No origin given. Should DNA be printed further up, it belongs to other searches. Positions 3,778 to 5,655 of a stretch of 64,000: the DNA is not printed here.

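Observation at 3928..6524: HEPN (Rx4H) protein plus 4-TM partner: candidate two-gene abortive-infection/defence module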

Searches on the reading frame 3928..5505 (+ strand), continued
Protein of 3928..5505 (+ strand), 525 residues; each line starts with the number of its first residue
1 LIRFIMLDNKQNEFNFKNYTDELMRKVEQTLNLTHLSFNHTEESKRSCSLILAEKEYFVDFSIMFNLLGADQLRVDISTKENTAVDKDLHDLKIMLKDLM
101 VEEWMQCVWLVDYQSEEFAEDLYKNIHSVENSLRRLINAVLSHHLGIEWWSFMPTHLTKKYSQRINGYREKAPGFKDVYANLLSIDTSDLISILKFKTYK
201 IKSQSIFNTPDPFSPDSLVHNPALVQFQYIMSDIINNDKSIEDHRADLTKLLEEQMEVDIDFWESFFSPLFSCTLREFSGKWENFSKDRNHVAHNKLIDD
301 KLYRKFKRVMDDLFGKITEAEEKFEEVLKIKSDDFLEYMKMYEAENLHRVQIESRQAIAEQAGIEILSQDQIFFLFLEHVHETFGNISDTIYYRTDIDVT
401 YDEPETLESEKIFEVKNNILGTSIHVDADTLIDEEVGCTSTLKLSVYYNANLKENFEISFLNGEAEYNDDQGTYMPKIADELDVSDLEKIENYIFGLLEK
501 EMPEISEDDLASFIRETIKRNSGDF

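Call 23: search_protein_families(library=pfam, proteins=[L005:10347-12194:+, L009:10143-11408:+, L016:5562-7241:+, L016:11110-13539:+, L021:1476-7268:+, L013:4181-8785:+, L003:6270-7619:+, L030:1055-6127:+, L030:6321-7442:+, L004:4446-6251:+], max_evalue=0.001)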
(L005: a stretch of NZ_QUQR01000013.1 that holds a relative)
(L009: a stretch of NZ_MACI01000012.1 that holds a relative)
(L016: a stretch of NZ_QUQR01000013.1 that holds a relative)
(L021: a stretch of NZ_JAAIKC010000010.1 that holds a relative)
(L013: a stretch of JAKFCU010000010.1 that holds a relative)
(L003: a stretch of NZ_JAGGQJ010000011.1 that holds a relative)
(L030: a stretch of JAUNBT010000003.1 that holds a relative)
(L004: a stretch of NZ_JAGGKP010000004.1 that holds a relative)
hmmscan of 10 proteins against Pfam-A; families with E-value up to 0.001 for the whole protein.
L005:10347-12194:+ (615 aa): 0 families

L009:10143-11408:+ (421 aa): 4 families
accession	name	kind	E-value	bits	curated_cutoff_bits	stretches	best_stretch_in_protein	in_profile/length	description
PF00817.25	IMS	-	6e-31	107.8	23.2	1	15-165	1-147/148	impB/mucB/samB family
PF11799.13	IMS_C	-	4.2e-20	72.6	20.7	1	260-368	3-109/109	impB/mucB/samB family C-terminal domain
PF21999.2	IMS_HHH_1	-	3.9e-08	34.1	27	1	199-246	5-53/53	DNA polymerase-iota, thumb domain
PF11798.14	IMS_HHH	-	6.5e-07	29.7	24.4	1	181-213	1-32/32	IMS family HHH motif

L016:5562-7241:+ (559 aa): 4 families
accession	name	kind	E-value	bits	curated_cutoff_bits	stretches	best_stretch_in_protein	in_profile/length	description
PF13443.12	HTH_26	-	1.1e-05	26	22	1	508-539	8-39/63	Cro/C1-type HTH DNA-binding domain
PF20432.4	Xre-like-HTH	-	0.00024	21.8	25.8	0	511-548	24-60/63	Antitoxin Xre-like helix-turn-helix domain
PF04814.19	HNF-1_N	-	0.00031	21.7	29.7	0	470-551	94-174/175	Hepatocyte nuclear factor 1 (HNF-1), N terminus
PF01381.28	HTH_3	-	0.00075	19.9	23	0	508-530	7-29/55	Helix-turn-helix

L016:11110-13539:+ (809 aa): 7 families
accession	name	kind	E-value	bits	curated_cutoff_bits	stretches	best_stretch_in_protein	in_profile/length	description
PF22590.2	Cas3-like_C_2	-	2.6e-18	66.7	27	1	495-592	3-105/106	CRISPR-associated nuclease/helicase Cas3, C-terminal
PF00270.35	DEAD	-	2.1e-14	54.1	26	1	272-436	19-161/167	DEAD/DEAH box helicase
PF04851.21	ResIII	-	2e-11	44.5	22.5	1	264-407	21-139/164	Type III restriction enzyme, res subunit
PF01966.28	HD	-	1e-08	35.9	22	1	18-119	2-90/116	HD domain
PF00271.37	Helicase_C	-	3.1e-08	34.3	23.5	1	483-592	6-110/110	Helicase conserved C-terminal domain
PF18019.7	Cas3_HD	-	2.7e-05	24.7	23.1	1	37-123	53-137/207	Cas3, HD domain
PF02562.22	PhoH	-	0.0009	19.2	27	0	271-309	23-61/205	PhoH-like protein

L021:1476-7268:+ (1930 aa): 4 families
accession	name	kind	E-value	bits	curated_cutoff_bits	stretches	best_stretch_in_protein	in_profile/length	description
PF24883.2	NPHP3_N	-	5.1e-06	27.2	24.8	1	292-405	26-148/164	Nephrocystin 3, N-terminal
PF07728.20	AAA_5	-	5.6e-06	26.9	22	0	291-434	2-125/139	AAA domain (dynein-related subfamily)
PF13401.12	AAA_22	-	1.8e-05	25.5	27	1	291-432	8-124/130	AAA domain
PF05729.18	NACHT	-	3.1e-05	24.3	26.7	1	291-463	3-162/167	NACHT domain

L013:4181-8785:+ (1534 aa): 4 families
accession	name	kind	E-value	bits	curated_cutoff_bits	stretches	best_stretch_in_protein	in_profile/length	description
PF13191.12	AAA_16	-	6.6e-05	23.9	32.6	0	269-319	10-62/167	AAA ATPase domain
PF00004.35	AAA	-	9.3e-05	23.3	21.2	1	284-404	1-113/131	ATPase family associated with various cellular activities (AAA)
PF13401.12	AAA_22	-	0.00021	22.1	27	0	280-397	4-120/130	AAA domain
PF20720.3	nSTAND3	-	0.00097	19.3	27.2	0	266-405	2-116/155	Novel STAND NTPase 3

L003:6270-7619:+ (449 aa): 4 families
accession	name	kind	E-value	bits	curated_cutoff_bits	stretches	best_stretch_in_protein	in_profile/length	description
PF01471.23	PG_binding_1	-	4.8e-17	62.3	23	1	397-446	8-57/57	Putative peptidoglycan binding domain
PF01476.26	LysM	-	1.4e-10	41.4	20.9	1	252-296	1-41/43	LysM domain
PF01510.30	Amidase_2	-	4e-08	34.1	26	1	95-206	4-108/131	N-acetylmuramoyl-L-alanine amidase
PF23457.1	LysM2_NFP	-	0.00019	21.8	36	1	252-297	8-53/56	NFP LysM2 domain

L030:1055-6127:+ (1690 aa): 3 families
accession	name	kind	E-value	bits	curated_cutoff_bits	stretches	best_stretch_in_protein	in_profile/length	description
PF17802.7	SpaA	-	1.6e-113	371.6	23.1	9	1527-1612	1-77/91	Prealbumin-like fold domain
PF11974.14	bMG3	-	4.7e-08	33.4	34.9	0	1537-1572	23-58/103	Bacterial alpha-2-macroglobulin MG3 domain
PF17210.9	SdrD_B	-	6.1e-06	26.8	29.7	0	1537-1595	19-72/112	SdrD B-like domain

L030:6321-7442:+ (373 aa): 1 family
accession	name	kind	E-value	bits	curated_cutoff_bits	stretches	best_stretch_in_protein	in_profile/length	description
PF18941.5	DUF5688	-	9.8e-96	321.1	34.5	1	3-316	1-290/290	Family of unknown function (DUF5688)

L004:4446-6251:+ (601 aa): 6 families
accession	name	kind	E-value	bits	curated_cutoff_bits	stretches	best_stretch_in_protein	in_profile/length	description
PF13175.12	AAA_15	-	1.2e-36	127.6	32.1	2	156-355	202-373/374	AAA ATPase domain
PF11398.14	DUF2813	-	1.7e-19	70.9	21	2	6-120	1-114/372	Protein of unknown function (DUF2813)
PF13304.12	AAA_21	-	7.3e-17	62.8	27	2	250-355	204-302/304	AAA domain, putative AbiEii toxin, Type IV TA system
PF20469.4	OLD-like_TOPRIM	-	9.4e-14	52.1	23.2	1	404-476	1-67/67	Overcoming lysogenization defect protein-like, TOPRIM domain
PF13476.12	AAA_23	-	3.9e-12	47.7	27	1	11-148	2-107/201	AAA domain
PF02463.25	SMC_N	-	8.3e-12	45.4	40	1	7-91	1-86/220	RecF/RecN/SMC N terminal domain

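Call 29: predict_structure(alignment_id=A1)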
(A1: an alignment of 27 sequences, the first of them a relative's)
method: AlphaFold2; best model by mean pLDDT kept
length: 525 residues; sequences in the alignment: 27
mean_pLDDT: 84.4   pTM: 0.59
mean pLDDT of the five models: 84.4, 84.0, 83.5, 83.3, 81.9
residues with pLDDT >= 90: 179; 70-90: 289; 50-70: 43; < 50: 14
segments of 3 or more residues with pLDDT < 50: 512-525
pLDDT, mean of each block of 10 residues (from residue 1): 88 86 90 85 90 90 74 89 78 90 87 85 90 92 86 85 78 69 75 92 77 61 84 83 87 90 96 96 88 73 88 96 95 89 83 82 85 89 89 84 76 87 90 89 92 93 89 87 92 90 67 47 37
secondary structure, 60 per line:
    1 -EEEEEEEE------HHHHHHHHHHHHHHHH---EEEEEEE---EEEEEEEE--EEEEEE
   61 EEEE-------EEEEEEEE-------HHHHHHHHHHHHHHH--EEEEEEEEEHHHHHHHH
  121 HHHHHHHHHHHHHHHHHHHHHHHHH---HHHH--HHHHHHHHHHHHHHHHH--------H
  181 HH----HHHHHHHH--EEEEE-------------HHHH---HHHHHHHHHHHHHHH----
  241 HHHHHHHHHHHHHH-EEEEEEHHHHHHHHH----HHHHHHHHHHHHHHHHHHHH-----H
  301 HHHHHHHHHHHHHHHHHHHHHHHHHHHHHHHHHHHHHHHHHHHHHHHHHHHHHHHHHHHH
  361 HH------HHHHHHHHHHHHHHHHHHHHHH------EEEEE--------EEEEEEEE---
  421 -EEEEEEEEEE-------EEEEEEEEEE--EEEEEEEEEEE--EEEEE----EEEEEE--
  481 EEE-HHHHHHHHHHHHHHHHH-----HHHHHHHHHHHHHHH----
elements in order: E2-9 H16-31 E35-41 E45-52 E55-64 E72-79 H87-101 E104-112 H113-145 H149-152 H155-171 H187-194 E197-201 H215-218 H222-236 H241-254 E256-261 H262-270 H275-294 H300-362 H369-390 E397-401 E410-417 E422-431 E439-448 E451-461 E464-468 E473-478 E481-483 H485-501 H507-521

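Call 33: fold_search(model_id=the predicted structure, library=pdb)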
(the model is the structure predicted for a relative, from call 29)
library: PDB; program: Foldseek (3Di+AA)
matches with E <= 10: 1071; with E <= 0.001: 0
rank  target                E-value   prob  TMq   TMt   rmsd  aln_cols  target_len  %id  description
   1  6c0w_K                1.2e-02  0.99  0.13  0.28   6.2       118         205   12  Cryo-EM structure of human kinetochore protein CENP-N with the centromeric nucleosome containing CENP-A (released 2018-01-17)
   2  4yom_A                2.7e-02  1.00  0.14  0.55   4.0       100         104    7  Structure of SAD kinase (released 2015-12-16)
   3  5mxb                  4.1e-02  0.63  0.11  0.25   8.2       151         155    7  Crystal structure of yellow lupin LLPR-10.2B protein in complex with melatonin (released 2018-04-18)
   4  6eqt_A                4.4e-02  0.98  0.14  0.31   5.5       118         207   12  CRYSTAL STRUCTURE OF THE HUMAN KINETOCHORE PROTEIN CENP-N (released 2018-01-17)
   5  6xrf_H                4.4e-02  0.95  0.11  0.34   8.4       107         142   15  EagT6 Tse6 NT complex (released 2020-12-30)
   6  1tlu_A                4.6e-02  0.90  0.12  0.36   6.9       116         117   13  Crystal Structure of Thermotoga maritima S-adenosylmethionine decarboxylase (released 2004-06-29)
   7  1vr7_A                5.4e-02  0.96  0.14  0.42   6.1       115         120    9  Crystal structure of S-adenosylmethionine decarboxylase proenzyme (TM0655) from THERMOTOGA MARITIMA at 1.2 A resolutio (released 2005-03-15)
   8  4c9c_B                5.4e-02  0.75  0.11  0.27   8.7       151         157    9  Crystal Structure of the Strawberry Pathogenesis-Related 10 (PR-10) Fra a 1E protein (Form A) (released 2013-10-16)
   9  6xrr_H                6.0e-02  0.94  0.11  0.35   8.6       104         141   10  Structure of SciW bound to the Rhs1 Transmembrane Domain from Salmonella typhimurium (released 2020-12-30)
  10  1vr7_B                7.0e-02  0.94  0.14  0.42   6.1       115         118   10  Crystal structure of S-adenosylmethionine decarboxylase proenzyme (TM0655) from THERMOTOGA MARITIMA at 1.2 A resolutio (released 2005-03-15)
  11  6xrf_A                7.4e-02  0.85  0.11  0.32   8.7       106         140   14  EagT6 Tse6 NT complex (released 2020-12-30)
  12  1tu1_A                7.8e-02  0.82  0.11  0.29   8.9       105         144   15  Crystal Structure of Protein of Unknown Function PA94 from Pseudomonas aeruginosa, Putative Regulator (released 2004-08-03)
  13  3ijt_A                8.2e-02  0.99  0.15  0.44   5.4       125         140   15  Structural Characterization of SMU.440, a Hypothetical Protein from Streptococcus mutans (released 2009-08-25)
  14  2fpn                  8.2e-02  0.75  0.14  0.26   7.0       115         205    6  The crystal structure of the ywmB protein from Bacillus subtilis (released 2006-03-14)
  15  5tvo_A                8.7e-02  0.80  0.12  0.21   6.5       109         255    6  Crystal structure of Trypanosoma brucei AdoMetDC-delta26 monomer (released 2016-12-28)
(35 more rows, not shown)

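Call 49: search_protein_families(library=padloc, proteins=[P0027, P0062], max_evalue=0.1)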
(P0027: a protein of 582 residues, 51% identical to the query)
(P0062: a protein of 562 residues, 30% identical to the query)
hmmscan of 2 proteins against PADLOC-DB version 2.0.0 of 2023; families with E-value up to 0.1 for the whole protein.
P0027 (582 aa): 3 families
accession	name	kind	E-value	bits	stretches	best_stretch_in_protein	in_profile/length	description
PDLC04592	PDC-M34B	-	4.7e-08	30.9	1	119-199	56-136/192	-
PDLC04590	PDC-M34B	-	1.2e-06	26.6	1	123-169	15-61/147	-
PDLC04591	PDC-M34B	-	0.00023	19.1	1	115-169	45-100/185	-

P0062 (562 aa): 3 families
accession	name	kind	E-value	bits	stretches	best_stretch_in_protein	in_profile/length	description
PDLC04592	PDC-M34B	-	1.3e-08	32.7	1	113-205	51-143/192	-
PDLC04590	PDC-M34B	-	2.3e-06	25.6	1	122-207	15-100/147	-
PDLC04591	PDC-M34B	-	0.0043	14.9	1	105-206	36-138/185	-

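Call 50: search_protein_families(library=pfam, alignment_id=A1, max_evalue=0.01)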
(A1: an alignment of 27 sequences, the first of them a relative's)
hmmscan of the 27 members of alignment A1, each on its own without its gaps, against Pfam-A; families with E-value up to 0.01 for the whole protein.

A. member 1, P0001 (525 aa): 1 family
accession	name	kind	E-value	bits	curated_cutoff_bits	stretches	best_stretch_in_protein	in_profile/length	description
PF18731.6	HEPN_Swt1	-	0.00043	21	27.5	0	127-164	4-41/115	Swt1-like HEPN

B. families by the number of members that match (of 27 scanned): 4 families
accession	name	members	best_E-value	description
PF18731.6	HEPN_Swt1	21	1.1e-06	Swt1-like HEPN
PF14131.11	DUF4298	1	8.6e-05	Domain of unknown function (DUF4298)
PF22663.2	Rhv_5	1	0.0069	Picornavirus coat protein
PF01628.27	HrcA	1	0.0093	HrcA protein C terminal domain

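Call 51: search_solved_structures(query=A1, max_evalue=10, show_alignments=3)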
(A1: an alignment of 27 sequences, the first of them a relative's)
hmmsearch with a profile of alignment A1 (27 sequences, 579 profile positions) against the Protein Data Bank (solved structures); distinct sequences matched with E-value up to 10: 5.
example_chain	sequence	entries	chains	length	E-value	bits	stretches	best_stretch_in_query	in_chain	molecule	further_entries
2kn0_A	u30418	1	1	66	1.5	10.4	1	547-577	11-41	Fn14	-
7xk3_C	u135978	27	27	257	1.6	10.3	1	351-462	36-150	Na(+)-translocating NADH-quinone reductase subunit C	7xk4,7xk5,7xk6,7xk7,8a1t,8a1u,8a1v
9u5g_C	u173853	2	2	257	1.6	10.3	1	351-462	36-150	Na(+)-translocating NADH-quinone reductase subunit C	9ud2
9o17_AZ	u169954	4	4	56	4.2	8.9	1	524-558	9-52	Putative zinc finger domain-containing protein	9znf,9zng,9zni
7ah2_AAA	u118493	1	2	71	9.5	7.8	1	542-577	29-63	E3 ubiquitin-protein ligase Mdm2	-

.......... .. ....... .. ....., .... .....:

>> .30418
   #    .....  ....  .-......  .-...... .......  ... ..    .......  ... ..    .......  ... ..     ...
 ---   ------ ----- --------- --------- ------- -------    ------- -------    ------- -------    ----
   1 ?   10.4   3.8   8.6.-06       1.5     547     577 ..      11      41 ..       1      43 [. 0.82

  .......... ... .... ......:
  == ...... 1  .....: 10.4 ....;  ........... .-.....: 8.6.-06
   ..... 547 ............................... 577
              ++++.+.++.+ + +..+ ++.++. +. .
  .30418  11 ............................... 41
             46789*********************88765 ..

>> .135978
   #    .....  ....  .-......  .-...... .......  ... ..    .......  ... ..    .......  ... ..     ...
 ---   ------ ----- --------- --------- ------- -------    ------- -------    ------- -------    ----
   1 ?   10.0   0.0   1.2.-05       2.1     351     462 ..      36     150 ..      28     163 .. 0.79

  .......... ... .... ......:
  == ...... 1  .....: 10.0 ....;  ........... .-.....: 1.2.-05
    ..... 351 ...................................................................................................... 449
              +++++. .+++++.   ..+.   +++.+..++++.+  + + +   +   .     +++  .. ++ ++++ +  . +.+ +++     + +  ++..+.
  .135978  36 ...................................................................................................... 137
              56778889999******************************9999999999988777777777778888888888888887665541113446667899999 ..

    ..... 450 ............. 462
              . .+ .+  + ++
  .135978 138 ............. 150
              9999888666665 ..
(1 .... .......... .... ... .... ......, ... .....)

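Call 64: search_protein_representatives(alignment_id=A1)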
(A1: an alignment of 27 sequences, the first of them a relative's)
Query: 27 sequences, 579 profile positions. Proteins with E-value up to 0.001 (for the whole library): 872; up to 1e-10: 312; up to 1e-30: 159. The best 150 are listed.
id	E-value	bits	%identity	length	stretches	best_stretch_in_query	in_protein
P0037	8.8e-245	830.1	-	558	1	24-579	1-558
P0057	1.3e-231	786.6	-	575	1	2-573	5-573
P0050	1.5e-230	783.1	-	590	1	1-577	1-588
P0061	7.3e-223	757.7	-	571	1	1-576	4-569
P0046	5.3e-221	751.6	-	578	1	2-579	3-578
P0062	6.9e-162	556.4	-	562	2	232-578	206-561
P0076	2.8e-117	409.1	-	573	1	1-576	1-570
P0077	1.5e-111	390.2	-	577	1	1-579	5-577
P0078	2.4e-111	389.5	-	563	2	235-579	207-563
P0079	3.7e-111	388.9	-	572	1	1-577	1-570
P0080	1.8e-107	376.7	-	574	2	232-579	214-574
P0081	1.4e-102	360.6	-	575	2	247-579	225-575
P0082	1.0e-100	354.4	-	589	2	234-579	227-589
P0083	2.6e-100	353.1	-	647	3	2-202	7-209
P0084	3.0e-100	352.9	-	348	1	244-579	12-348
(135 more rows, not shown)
